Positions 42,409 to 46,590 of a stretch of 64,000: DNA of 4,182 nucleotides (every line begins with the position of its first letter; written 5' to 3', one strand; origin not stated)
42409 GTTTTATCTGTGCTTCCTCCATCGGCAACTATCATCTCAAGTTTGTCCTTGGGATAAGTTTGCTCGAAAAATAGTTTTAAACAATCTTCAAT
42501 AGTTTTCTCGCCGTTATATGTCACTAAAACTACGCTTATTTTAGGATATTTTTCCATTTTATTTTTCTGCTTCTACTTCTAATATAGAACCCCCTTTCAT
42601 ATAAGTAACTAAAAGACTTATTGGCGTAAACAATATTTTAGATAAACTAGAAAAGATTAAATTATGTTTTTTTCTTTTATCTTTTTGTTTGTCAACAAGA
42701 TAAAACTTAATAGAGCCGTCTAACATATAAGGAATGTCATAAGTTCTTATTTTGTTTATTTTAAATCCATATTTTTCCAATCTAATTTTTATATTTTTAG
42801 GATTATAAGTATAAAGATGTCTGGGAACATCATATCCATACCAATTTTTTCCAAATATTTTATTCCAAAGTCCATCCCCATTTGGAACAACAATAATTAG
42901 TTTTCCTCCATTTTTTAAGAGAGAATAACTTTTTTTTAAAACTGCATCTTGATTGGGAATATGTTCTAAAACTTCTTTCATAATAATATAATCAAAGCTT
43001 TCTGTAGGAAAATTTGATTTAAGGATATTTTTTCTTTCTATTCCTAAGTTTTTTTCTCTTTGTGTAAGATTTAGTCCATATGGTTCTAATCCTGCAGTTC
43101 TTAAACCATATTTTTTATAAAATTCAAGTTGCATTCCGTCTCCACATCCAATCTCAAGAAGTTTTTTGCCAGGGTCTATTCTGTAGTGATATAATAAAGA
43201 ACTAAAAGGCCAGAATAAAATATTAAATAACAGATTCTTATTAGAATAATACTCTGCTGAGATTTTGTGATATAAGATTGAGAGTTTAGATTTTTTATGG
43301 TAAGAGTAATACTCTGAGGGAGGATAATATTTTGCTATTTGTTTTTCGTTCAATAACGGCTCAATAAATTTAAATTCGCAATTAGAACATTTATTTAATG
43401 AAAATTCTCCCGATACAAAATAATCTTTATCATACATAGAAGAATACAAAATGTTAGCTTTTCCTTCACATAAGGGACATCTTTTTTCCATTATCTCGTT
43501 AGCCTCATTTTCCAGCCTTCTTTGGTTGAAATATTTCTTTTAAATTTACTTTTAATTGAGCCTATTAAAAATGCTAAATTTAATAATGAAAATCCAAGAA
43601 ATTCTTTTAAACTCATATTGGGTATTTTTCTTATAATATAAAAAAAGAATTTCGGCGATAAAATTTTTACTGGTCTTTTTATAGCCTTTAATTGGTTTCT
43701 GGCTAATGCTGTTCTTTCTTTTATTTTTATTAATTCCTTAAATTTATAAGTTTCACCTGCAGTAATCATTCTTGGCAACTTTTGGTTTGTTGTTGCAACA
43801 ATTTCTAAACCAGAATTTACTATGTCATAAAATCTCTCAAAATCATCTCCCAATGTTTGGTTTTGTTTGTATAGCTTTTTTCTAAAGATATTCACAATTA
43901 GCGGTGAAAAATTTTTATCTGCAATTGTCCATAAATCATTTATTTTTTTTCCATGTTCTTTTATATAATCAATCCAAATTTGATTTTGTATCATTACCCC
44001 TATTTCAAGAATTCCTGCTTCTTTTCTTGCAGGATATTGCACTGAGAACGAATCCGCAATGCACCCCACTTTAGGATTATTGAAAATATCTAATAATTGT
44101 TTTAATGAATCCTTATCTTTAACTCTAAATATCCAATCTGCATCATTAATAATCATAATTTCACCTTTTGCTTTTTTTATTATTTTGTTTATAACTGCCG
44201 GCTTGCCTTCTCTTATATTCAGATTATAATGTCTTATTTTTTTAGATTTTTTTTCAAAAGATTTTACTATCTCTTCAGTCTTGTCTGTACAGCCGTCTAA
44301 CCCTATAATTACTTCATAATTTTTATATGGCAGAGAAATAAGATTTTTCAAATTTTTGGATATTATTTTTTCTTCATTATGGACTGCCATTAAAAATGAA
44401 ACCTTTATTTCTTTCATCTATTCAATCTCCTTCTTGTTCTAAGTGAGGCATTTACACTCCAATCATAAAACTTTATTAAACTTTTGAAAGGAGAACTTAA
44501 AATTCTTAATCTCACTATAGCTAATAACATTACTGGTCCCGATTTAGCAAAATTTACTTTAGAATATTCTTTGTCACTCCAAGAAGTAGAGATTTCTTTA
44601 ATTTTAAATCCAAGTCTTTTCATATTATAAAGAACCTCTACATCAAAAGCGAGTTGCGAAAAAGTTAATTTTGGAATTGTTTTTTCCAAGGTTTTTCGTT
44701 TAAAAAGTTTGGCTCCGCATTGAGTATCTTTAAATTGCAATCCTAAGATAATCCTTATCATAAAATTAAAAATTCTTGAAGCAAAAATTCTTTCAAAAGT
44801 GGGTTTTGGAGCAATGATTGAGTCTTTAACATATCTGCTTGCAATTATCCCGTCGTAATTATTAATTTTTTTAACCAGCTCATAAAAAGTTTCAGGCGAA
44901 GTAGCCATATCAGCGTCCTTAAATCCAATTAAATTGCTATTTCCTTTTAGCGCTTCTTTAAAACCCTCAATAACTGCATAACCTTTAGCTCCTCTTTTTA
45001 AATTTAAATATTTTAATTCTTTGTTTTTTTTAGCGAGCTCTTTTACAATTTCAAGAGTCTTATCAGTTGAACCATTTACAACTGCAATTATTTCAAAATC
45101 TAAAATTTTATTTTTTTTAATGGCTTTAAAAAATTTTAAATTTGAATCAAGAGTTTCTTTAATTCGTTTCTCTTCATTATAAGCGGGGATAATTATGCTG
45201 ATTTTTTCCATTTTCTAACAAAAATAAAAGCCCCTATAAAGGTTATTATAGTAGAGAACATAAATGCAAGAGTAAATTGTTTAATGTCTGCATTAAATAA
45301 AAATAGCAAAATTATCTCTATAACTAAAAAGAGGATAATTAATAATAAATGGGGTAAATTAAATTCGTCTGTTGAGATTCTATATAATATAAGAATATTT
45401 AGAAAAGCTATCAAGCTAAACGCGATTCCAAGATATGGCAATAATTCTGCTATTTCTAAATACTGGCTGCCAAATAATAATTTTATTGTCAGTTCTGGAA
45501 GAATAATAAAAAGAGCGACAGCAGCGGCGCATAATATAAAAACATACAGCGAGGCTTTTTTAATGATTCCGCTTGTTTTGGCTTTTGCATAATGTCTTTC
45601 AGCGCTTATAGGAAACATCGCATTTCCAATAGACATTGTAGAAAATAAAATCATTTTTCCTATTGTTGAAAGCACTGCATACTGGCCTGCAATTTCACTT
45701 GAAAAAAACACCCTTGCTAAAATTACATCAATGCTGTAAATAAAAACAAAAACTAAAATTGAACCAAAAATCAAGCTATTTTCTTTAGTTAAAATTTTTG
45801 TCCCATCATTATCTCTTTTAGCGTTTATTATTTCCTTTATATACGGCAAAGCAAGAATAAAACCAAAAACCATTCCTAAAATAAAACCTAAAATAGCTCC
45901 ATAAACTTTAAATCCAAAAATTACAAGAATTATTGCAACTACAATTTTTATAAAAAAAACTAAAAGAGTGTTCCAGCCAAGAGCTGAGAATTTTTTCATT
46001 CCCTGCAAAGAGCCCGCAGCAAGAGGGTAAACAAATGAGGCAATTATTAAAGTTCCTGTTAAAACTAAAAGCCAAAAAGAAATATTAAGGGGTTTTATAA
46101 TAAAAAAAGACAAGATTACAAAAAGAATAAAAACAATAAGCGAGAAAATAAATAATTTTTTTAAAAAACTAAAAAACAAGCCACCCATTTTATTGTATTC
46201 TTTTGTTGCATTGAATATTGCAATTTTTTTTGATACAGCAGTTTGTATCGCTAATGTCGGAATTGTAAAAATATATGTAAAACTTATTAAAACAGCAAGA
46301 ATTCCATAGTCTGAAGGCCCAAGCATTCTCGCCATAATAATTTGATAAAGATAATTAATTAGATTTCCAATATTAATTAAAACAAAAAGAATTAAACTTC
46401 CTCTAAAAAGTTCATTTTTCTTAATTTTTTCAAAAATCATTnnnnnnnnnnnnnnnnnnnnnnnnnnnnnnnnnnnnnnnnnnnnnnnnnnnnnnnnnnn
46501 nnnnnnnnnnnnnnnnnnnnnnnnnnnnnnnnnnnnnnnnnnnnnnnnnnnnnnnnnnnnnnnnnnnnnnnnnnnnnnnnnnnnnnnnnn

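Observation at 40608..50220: Compact N-glycosylation operon: aglH(GPT)-aglB-wzx-DPM1-like GT2-GT2-Zn-ribbon MTase-GT2-rmlD on one strand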

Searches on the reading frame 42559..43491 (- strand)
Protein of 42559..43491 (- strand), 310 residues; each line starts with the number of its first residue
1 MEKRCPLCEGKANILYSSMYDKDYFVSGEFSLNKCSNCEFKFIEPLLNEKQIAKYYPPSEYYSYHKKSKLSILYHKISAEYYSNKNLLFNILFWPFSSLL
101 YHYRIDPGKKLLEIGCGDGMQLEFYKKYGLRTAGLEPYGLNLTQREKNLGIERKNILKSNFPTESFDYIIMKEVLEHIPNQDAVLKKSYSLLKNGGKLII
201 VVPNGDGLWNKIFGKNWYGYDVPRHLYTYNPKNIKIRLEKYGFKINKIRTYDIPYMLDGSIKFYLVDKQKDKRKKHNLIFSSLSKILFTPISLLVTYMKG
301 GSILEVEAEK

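Call 3: search_protein_families(library=pfam, proteins=[window:42559-43491:-], max_evalue=0.01)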
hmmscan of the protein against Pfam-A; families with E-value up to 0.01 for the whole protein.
window:42559-43491:- (310 aa): 7 families
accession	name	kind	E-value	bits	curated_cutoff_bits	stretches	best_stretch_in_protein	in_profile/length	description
PF13489.12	Methyltransf_23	-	5.2e-23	82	27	1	105-245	20-161/164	Methyltransferase domain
PF08241.18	Methyltransf_11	-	2.7e-13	50.8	21.2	1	112-200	1-95/95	Methyltransferase domain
PF08242.18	Methyltransf_12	-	1.9e-11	45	30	1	112-198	1-98/98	Methyltransferase domain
PF07021.18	MetW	-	5e-10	39.8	21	1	105-210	11-116/193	Methionine biosynthesis protein MetW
PF13847.12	Methyltransf_31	-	2.2e-09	37.6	27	1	148-204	55-113/145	Methyltransferase domain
PF13649.12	Methyltransf_25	-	4.9e-08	34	27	1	112-196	2-97/97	Methyltransferase domain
PF02353.26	CMAS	-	0.00024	21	27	1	100-200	55-164/273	Mycolic acid cyclopropane synthetase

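Call 4: search_protein_families(library=ncbifam, proteins=[window:42559-43491:-], max_evalue=0.01)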
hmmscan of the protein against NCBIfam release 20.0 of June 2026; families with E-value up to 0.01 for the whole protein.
window:42559-43491:- (310 aa): 15 families
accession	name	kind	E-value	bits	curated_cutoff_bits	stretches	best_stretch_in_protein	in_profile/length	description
NF045667.1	MTase_DVU1556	equivalog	7e-12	45.2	155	1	99-200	14-119/213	DVU_1556 family methyltransferase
TIGR01983.1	UbiG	equivalog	9.8e-09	34.8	102.95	1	100-204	49-155/228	bifunctional 2-polyprenyl-6-hydroxyphenol methylase/3-demethylubiquinol 3-O-methyltransferase UbiG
NF041536.1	ArsM_DUF2284_UU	exception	1e-07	30.7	575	1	104-201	73-181/459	arsenite methyltransferase/DUF2284 domain selenoprotein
TIGR02081.1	metW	equivalog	1.9e-07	30.8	189.5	1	104-204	10-111/194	methionine biosynthesis protein MetW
NF043040.1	corrin_prot_MT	hypoth_equivalog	6.1e-07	29.1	180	1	106-201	40-148/216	corrinoid protein-associated methyltransferase CpaM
NF047649.1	MTase_UXPK_star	exception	1.2e-05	24.5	460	1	159-200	140-181/283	methyltransferase/UXPK-star double selenoprotein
NF041537.1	ArsM_AhpD_UU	exception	1.4e-05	24.1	510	1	158-200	138-180/345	arsenite methyltransferase/AhpD domain selenoprotein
TIGR02752.1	MenG_heptapren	equivalog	0.00067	19.2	419.85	1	147-201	96-150/231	demethylmenaquinone methyltransferase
NF001243.0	PRK00216.1-4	equivalog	0.00071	19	235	1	147-201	98-152/237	demethylmenaquinone methyltransferase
TIGR02072.1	BioC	equivalog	0.0009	19.1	184.95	1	108-200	35-132/244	malonyl-ACP O-methyltransferase BioC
NF045882.1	PLipidMtase_Leg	equivalog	0.0041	16.9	390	0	109-201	44-144/207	phospholipid N-methyltransferase PmtA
NF001242.0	PRK00216.1-3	equivalog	0.006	16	351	1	156-200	131-175/258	bifunctional demethylmenaquinone methyltransferase/2-methoxy-6-polyprenyl-1,4-benzoquinol methylase UbiE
NF001240.0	PRK00216.1-1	equivalog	0.0066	15.5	378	0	155-201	123-169/251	bifunctional demethylmenaquinone methyltransferase/2-methoxy-6-polyprenyl-1,4-benzoquinol methylase UbiE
NF040703.1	cyclopro_CfaB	exception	0.0083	15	650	0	98-154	150-202/393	C17 cyclopropane fatty acid synthase CfaB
NF010703.0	PRK14103.1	equivalog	0.0085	15.5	320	0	95-203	17-127/256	trans-aconitate 2-methyltransferase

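Call 81: search_solved_structures(query=window:42559-43491:-, max_evalue=0.001)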
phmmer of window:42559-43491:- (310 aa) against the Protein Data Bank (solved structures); distinct sequences matched with E-value up to 0.001: 25.
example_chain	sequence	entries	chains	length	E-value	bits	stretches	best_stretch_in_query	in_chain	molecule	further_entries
3cc8_A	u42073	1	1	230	6.4e-08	35.6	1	98-250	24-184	Putative methyltransferase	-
3mgg_A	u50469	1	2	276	2.5e-07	33.7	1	97-202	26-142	Methyltransferase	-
3dli_A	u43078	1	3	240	2.7e-07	33.6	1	109-295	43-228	methyltransferase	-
4ine_A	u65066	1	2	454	2.5e-06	30.4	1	106-243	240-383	Protein PMT-2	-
4mwz_A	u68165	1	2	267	2.5e-06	30.4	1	98-210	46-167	Phosphoethanolamine N-methyltransferase, putative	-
4iv0_A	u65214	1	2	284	2.9e-06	30.2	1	98-210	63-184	Phosphoethanolamine N-methyltransferase, putative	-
4krh_A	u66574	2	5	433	6.2e-06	29.1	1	106-243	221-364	Phosphoethanolamine N-methyltransferase 2 | Phospholethanolamine N-methyltransferase 2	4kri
4iv8_A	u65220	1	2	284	1.2e-05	28.1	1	99-207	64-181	Phosphoethanolamine N-methyltransferase,putative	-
5wp4_A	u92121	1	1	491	2.4e-05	27.2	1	104-200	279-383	Phosphoethanolamine N-methyltransferase 1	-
4kdr_A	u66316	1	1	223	4.2e-05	26.4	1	108-209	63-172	3-demethylubiquinone-9 3-methyltransferase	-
5dpm_A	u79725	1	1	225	4.3e-05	26.3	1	108-209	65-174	Ubiquinone biosynthesis O-methyltransferase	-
4kdc_A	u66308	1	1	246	5.2e-05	26.1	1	108-208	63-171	3-demethylubiquinone-9 3-methyltransferase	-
5wp5_A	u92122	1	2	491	0.00011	25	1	104-200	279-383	Phosphomethylethanolamine N-methyltransferase 2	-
3uj6_A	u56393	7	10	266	0.00012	24.9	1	99-201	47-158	Phosphoethanolamine N-methyltransferase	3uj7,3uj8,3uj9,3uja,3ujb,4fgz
3ujd_A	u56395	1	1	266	0.00012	24.9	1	99-201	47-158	Phosphoethanolamine N-methyltransferase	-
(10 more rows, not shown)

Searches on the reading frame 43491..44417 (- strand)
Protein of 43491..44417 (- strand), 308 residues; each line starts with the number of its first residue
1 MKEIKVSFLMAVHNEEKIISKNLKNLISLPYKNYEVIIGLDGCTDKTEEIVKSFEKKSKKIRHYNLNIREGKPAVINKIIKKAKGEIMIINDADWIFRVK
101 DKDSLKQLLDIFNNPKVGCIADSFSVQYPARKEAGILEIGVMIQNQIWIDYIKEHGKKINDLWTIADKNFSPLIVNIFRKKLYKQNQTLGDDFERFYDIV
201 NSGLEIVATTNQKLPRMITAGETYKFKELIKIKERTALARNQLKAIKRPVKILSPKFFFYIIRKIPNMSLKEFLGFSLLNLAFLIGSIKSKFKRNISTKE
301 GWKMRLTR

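Call 3: search_protein_families(library=pfam, proteins=[window:43491-44417:-], max_evalue=0.01)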
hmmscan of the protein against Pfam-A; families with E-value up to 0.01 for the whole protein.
window:43491-44417:- (308 aa): 2 families
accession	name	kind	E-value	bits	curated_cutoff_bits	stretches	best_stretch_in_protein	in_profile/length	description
PF00535.33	Glycos_transf_2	-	6.2e-21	75.5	23.3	1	7-127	1-118/168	Glycosyl transferase family 2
PF13641.12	Glyco_tranf_2_3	-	1.9e-07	31.8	27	1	10-127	7-126/230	Glycosyltransferase like family 2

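Call 4: search_protein_families(library=ncbifam, proteins=[window:43491-44417:-], max_evalue=0.01)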
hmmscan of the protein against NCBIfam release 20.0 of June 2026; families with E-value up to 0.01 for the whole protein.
window:43491-44417:- (308 aa): 16 families
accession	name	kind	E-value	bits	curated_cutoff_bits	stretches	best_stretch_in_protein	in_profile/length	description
TIGR03937.1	PgaC_IcaA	equivalog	7.2e-16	58.1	422.3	1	5-121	46-160/407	poly-beta-1,6-N-acetyl-D-glucosamine synthase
NF053739.1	GlytfEpsEBac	equivalog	1.2e-10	40.8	450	1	5-97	2-95/265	glycosyltransferase EpsE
NF047683.1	TeichurnBiosyTuaG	equivalog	1.4e-10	41.2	400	1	5-100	7-102/252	teichuronic acid biosynthesis protein TuaG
NF007482.0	PRK10073.1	equivalog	5.5e-10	38.8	423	1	4-97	6-98/334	glycosyltransferase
NF050050.1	ProtGlycPglI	equivalog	4.6e-09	36.1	500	1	5-95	3-95/306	GalNAc(5)-diNAcBac-PP-undecaprenol beta-1,3-glucosyltransferase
NF047588.1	GlcsyltransPgfSStrep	equivalog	2.1e-08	33.8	500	1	4-94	1-95/308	glycosyltransferase PgfS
NF038299.1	EPS_HpsN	equivalog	1.5e-06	27.4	425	1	5-122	2-117/317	hormogonium polysaccharide biosynthesis glycosyltransferase HpsN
TIGR04017.1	WcaA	equivalog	1.4e-05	24.8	495.75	1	5-95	6-98/279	colanic acid biosynthesis glycosyltransferase WcaA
TIGR03965.1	mycofact_glyco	equivalog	1.6e-05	24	280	1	5-122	75-189/467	mycofactocin biosynthesis glycosyltransferase MftF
TIGR04283.1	glyco_like_mftF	equivalog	1.9e-05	24.4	182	1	7-119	2-106/221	TIGR04283 family arsenosugar biosynthesis glycosyltransferase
NF007453.0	PRK10018.1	equivalog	3.1e-05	23.8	382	1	5-95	7-99/280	colanic acid biosynthesis glycosyltransferase WcaA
TIGR03111.1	glyc2_xrt_Gpos1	hypoth_equivalog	5.5e-05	22.1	363.95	1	5-193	50-242/439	TIGR03111 family XrtG-associated glycosyltransferase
NF041875.1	EPS_EpsD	equivalog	9.4e-05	21.9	370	1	7-96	2-91/325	exopolysaccharide biosynthesis glycosyltransferase EpsD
NF038302.1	EPS_HpsE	equivalog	0.0002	20.4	300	0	22-96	22-98/307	hormogonium polysaccharide biosynthesis glycosyltransferase HpsE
TIGR03472.1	HpnI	equivalog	0.00041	19.3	310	1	5-121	42-160/373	bacteriohopanetetrol glucosamine biosynthesis glycosyltransferase HpnI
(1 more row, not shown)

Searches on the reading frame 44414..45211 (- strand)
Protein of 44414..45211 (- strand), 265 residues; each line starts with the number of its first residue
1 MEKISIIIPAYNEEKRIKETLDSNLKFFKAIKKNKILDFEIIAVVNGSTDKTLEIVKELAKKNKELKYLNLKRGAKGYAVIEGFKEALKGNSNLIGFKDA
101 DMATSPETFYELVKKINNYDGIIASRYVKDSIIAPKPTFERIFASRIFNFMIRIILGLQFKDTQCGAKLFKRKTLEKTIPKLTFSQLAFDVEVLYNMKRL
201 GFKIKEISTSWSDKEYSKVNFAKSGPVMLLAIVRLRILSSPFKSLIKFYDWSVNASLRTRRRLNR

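Call 3: search_protein_families(library=pfam, proteins=[window:44414-45211:-], max_evalue=0.01)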
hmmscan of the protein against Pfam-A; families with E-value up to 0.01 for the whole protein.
window:44414-45211:- (265 aa): 3 families
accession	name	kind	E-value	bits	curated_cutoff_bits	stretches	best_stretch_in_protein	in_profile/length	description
PF00535.33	Glycos_transf_2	-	4.1e-28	98.8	23.3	1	5-177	1-166/168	Glycosyl transferase family 2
PF13641.12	Glyco_tranf_2_3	-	1.9e-10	41.6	27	1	4-204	3-201/230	Glycosyltransferase like family 2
PF10111.15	Glyco_tranf_2_2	-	1.3e-08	35.1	27.3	1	5-118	1-110/276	Glycosyltransferase like family 2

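Call 4: search_protein_families(library=ncbifam, proteins=[window:44414-45211:-], max_evalue=0.01)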
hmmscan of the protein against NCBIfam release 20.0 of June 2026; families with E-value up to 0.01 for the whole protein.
window:44414-45211:- (265 aa): 19 families
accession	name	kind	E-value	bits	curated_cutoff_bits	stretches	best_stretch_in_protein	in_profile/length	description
NF047588.1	GlcsyltransPgfSStrep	equivalog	7.8e-19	68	500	1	3-223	2-209/308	glycosyltransferase PgfS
NF007986.1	PRK10714.1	equivalog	2.8e-14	52.8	529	1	2-218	6-207/316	undecaprenyl-phosphate 4-deoxy-4-formamido-L-arabinose transferase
TIGR03937.1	PgaC_IcaA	equivalog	1.8e-12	47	422.3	1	2-118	45-152/407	poly-beta-1,6-N-acetyl-D-glucosamine synthase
NF038302.1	EPS_HpsE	equivalog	5.4e-12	45.3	300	1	4-142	3-139/307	hormogonium polysaccharide biosynthesis glycosyltransferase HpsE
NF007482.0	PRK10073.1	equivalog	3.5e-11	42.7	423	1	2-116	6-110/334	glycosyltransferase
NF050050.1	ProtGlycPglI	equivalog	1.7e-08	34.2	500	1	1-127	1-120/306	GalNAc(5)-diNAcBac-PP-undecaprenol beta-1,3-glucosyltransferase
TIGR03469.1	HpnB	hypoth_equivalog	1.8e-08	33.8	379.25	1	3-129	45-173/386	hopene-associated glycosyltransferase HpnB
TIGR04182.1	glyco_TIGR04182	equivalog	1.9e-08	34.1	325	1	4-242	2-224/293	S-layer glycoprotein N-glycosyltransferase AglJ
TIGR04283.1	glyco_like_mftF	equivalog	7.3e-08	32.3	182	1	4-105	1-86/221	TIGR04283 family arsenosugar biosynthesis glycosyltransferase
NF047683.1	TeichurnBiosyTuaG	equivalog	8.5e-08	32.1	400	1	2-108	6-103/252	teichuronic acid biosynthesis protein TuaG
NF058614.1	PPMAGASynPpgS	equivalog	2.2e-06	27.3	370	1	5-218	3-203/226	polyprenyl-phospho-N-acetylgalactosaminyl synthase PpgS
NF041391.1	DPhHxTase_Halo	equivalog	1.1e-05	24.6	375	1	10-214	3-186/213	dolichyl-phosphate hexose transferase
NF010496.0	PRK13915.1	equivalog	3e-05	23.3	262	1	2-114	31-140/307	glucosyl-3-phosphoglycerate synthase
NF045692.1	OglycostaseCruG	equivalog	6.8e-05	22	600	1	2-119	41-157/386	2'-O-glycosyltransferase CruG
NF041875.1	EPS_EpsD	equivalog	8e-05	22.2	370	1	4-140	1-129/325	exopolysaccharide biosynthesis glycosyltransferase EpsD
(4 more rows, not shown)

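Call 28: search_solved_structures(query=window:44414-45211:-, max_evalue=0.001, show_alignments=2)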
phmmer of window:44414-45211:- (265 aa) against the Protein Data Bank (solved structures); distinct sequences matched with E-value up to 0.001: 15.
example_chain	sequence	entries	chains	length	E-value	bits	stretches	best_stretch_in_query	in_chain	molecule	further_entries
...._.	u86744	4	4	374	5.3e-12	48.8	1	3-147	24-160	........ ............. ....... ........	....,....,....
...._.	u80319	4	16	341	8.6e-11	44.8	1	3-153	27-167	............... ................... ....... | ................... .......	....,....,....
9nye_A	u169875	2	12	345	8.8e-11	44.8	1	3-153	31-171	Glycosyltransferase sll0501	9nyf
5eke_A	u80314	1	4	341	9.4e-11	44.7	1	3-151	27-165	Uncharacterized glycosyltransferase sll0501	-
9bhc_C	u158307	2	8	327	1.2e-07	34.5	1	2-196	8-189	Undecaprenyl-phosphate 4-deoxy-4-formamido-L-arabinose transferase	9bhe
8vxh_A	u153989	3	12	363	1.6e-07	34.1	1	2-180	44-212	Undecaprenyl-phosphate 4-deoxy-4-formamido-L-arabinose transferase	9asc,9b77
9hwj_A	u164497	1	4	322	2.7e-07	33.4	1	2-178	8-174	Undecaprenyl-phosphate 4-deoxy-4-formamido-L-arabinose transferase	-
2z87_A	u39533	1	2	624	5e-07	32.5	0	3-120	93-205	Chondroitin synthase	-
2z86_A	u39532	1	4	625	5e-07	32.5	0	3-120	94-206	Chondroitin synthase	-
3l7j_A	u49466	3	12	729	1.7e-06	30.7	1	1-146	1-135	Teichoic acid biosynthesis protein F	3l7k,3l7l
3l7m_A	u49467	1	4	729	1.7e-06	30.7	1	1-146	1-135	Teichoic acid biosynthesis protein F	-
3l7i_A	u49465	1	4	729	1.7e-06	30.7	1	1-146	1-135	Teichoic acid biosynthesis protein F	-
5tze_C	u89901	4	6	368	8.5e-06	28.4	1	3-117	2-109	Glycosyl transferase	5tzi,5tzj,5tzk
5tz8_A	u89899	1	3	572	1.9e-05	27.3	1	3-117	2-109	Glycosyl transferase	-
5hea_A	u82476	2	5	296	5.1e-05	25.9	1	2-78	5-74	Putative glycosyltransferase (GalT1)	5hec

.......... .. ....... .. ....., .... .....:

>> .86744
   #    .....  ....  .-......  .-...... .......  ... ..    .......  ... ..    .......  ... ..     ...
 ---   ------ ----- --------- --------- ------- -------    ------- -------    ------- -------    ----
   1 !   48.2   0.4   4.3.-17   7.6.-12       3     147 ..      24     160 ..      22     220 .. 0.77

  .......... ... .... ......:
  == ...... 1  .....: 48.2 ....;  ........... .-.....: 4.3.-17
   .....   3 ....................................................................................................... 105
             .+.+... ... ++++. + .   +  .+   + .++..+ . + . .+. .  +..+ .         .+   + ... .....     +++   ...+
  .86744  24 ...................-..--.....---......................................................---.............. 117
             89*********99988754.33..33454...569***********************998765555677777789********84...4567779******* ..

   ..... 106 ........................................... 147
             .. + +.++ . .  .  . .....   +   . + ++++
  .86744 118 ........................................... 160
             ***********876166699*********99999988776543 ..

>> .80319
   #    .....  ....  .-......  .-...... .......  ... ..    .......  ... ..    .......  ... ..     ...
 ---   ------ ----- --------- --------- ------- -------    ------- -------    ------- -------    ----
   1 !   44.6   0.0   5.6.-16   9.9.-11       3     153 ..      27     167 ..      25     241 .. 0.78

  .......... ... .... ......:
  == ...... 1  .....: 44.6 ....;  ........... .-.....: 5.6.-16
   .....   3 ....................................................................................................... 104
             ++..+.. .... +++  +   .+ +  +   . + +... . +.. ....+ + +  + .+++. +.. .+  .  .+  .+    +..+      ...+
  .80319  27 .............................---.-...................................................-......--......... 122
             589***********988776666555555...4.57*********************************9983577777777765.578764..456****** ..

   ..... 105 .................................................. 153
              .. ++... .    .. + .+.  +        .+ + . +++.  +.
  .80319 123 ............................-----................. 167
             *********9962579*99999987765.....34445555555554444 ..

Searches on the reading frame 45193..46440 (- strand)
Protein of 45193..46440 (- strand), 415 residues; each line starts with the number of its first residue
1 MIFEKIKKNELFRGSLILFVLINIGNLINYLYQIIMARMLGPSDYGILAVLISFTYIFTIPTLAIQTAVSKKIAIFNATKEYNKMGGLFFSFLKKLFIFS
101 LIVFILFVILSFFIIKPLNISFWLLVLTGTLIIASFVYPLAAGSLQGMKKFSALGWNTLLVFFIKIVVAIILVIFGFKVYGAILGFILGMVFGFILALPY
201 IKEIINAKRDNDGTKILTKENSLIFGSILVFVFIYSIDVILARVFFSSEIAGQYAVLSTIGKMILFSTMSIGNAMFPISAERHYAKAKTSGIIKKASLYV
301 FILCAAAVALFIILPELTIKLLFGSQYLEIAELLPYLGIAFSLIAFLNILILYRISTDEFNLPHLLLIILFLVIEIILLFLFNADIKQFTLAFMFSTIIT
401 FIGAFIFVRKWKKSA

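Call 3: search_protein_families(library=pfam, proteins=[window:45193-46440:-], max_evalue=0.01)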
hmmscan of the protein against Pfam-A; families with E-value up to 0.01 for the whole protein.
window:45193-46440:- (415 aa): 2 families
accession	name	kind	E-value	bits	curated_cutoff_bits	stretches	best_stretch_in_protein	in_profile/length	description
PF01943.22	Polysacc_synt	-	1e-12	48.5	28.2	1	12-281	2-272/274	Polysaccharide biosynthesis protein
PF13440.11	Polysacc_synt_3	-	4.1e-12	46.4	23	1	35-331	1-292/293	Polysaccharide biosynthesis protein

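Call 4: search_protein_families(library=ncbifam, proteins=[window:45193-46440:-], max_evalue=0.01)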
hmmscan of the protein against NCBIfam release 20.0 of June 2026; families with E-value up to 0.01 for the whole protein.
window:45193-46440:- (415 aa): 1 family
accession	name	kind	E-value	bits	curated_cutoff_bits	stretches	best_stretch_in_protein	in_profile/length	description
TIGR02900.1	spore_V_B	equivalog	4.3e-07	29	372.3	1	11-116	1-107/488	stage V sporulation protein B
